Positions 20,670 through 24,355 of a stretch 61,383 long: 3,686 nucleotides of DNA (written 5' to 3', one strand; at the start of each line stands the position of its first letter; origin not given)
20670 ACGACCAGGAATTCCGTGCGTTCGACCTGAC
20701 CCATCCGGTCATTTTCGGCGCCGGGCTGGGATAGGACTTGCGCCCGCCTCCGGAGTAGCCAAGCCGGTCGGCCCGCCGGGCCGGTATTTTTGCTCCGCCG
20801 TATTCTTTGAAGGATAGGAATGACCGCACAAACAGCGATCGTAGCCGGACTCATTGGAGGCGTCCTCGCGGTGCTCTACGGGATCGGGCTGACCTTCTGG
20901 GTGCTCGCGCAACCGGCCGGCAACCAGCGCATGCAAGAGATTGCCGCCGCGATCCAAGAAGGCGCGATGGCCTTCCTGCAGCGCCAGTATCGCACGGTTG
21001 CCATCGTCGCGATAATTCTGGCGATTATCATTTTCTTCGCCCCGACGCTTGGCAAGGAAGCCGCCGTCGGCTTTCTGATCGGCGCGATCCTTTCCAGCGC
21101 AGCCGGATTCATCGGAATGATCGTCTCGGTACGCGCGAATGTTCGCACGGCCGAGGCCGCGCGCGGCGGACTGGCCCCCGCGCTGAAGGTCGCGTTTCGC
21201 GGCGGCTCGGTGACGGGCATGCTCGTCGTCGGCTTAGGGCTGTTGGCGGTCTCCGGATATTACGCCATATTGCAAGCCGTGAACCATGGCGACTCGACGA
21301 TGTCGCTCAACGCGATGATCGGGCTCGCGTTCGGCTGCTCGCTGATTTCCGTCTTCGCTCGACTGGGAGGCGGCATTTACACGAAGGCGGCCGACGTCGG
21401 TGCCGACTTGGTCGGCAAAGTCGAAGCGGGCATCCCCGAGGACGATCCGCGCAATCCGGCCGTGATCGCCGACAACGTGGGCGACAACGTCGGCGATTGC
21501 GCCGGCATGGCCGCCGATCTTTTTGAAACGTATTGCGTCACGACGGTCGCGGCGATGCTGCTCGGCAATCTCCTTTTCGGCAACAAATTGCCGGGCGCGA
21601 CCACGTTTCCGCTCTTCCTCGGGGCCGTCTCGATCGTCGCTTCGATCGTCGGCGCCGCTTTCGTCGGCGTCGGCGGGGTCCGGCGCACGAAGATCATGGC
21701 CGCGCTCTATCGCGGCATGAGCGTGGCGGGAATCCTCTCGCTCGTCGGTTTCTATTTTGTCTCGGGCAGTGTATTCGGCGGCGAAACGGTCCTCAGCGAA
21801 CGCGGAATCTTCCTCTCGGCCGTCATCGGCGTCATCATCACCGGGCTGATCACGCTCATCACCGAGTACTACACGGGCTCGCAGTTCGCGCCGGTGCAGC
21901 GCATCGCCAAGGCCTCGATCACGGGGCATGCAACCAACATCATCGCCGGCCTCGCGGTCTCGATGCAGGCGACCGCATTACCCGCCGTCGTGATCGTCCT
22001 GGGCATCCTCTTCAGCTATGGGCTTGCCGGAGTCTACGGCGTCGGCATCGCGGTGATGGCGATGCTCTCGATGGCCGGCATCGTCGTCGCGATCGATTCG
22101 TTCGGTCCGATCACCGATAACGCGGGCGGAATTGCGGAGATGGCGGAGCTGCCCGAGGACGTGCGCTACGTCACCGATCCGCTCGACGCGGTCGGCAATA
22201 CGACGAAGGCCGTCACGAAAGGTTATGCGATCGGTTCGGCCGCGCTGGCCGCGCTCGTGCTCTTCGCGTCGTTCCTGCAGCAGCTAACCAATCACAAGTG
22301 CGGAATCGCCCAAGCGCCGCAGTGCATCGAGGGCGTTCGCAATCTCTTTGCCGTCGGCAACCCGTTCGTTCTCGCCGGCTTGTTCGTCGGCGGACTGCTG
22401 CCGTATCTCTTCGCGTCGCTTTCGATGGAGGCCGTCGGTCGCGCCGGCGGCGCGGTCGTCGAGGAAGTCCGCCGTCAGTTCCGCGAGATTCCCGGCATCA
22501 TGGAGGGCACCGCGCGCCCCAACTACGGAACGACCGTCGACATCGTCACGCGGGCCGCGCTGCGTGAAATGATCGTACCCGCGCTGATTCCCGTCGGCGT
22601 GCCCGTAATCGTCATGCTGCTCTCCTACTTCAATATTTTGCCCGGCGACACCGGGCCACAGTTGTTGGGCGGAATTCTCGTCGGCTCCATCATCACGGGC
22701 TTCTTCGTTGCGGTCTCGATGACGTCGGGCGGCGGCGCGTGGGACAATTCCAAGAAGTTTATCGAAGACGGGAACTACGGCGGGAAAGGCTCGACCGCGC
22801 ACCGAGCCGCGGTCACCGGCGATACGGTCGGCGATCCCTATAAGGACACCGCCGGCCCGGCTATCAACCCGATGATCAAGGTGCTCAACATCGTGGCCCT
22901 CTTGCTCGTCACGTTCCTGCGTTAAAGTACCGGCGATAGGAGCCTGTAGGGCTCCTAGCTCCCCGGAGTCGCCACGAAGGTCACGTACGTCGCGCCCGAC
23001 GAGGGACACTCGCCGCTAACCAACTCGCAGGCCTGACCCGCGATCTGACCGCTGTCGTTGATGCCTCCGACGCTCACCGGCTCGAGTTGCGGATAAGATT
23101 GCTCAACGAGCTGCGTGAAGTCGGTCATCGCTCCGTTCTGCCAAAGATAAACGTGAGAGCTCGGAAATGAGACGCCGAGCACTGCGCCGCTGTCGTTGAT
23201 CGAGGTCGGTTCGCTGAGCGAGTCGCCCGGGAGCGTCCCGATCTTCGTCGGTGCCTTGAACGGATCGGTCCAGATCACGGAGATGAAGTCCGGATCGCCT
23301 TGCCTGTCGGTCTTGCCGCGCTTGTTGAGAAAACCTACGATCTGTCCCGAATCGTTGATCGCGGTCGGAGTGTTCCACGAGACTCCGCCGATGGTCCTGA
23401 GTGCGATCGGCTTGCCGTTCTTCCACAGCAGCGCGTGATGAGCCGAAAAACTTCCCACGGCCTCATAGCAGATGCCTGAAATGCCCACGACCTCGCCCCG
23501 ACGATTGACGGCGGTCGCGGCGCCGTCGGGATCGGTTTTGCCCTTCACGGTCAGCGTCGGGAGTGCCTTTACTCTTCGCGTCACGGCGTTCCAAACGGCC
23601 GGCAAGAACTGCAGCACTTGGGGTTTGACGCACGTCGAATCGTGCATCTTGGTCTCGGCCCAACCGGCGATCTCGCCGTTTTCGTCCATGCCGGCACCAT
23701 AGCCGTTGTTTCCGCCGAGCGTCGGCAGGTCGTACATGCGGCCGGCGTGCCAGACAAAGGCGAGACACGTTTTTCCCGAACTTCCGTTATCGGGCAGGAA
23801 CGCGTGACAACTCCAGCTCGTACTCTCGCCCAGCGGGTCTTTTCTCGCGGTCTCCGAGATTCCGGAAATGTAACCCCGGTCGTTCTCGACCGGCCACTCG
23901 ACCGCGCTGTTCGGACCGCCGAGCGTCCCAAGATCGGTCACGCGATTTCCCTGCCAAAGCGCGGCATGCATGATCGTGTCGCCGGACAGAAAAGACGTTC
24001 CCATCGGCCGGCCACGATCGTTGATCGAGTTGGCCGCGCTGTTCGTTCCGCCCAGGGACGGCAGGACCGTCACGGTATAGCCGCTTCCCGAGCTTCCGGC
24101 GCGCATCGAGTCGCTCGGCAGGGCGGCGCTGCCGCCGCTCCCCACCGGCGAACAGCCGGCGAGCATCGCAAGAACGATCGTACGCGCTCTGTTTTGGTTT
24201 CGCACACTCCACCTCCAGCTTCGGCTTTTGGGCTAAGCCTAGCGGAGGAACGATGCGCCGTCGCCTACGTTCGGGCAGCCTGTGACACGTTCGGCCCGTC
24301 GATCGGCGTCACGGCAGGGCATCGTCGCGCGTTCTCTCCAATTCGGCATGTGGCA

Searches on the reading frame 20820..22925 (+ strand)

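Call 86: search_protein_families(library=pfam, proteins=[window:20820-22925:+], max_evalue=0.0001)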
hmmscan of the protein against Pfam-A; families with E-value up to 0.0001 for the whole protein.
window:20820-22925:+ (701 aa): 1 family
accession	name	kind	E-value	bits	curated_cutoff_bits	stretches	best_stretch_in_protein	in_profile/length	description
PF03030.21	H_PPase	-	3e-261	869.1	29.7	1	15-696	1-645/645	Inorganic H+ pyrophosphatase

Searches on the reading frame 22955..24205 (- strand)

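Call 86: search_protein_families(library=pfam, proteins=[window:22955-24205:-], max_evalue=0.0001)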
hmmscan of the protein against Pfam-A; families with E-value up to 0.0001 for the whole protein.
window:22955-24205:- (416 aa): 1 family
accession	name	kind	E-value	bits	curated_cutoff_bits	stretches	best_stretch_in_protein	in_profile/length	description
PF11949.14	DUF3466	-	1.6e-05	24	25.1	0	229-344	321-448/609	Protein of unknown function (DUF3466)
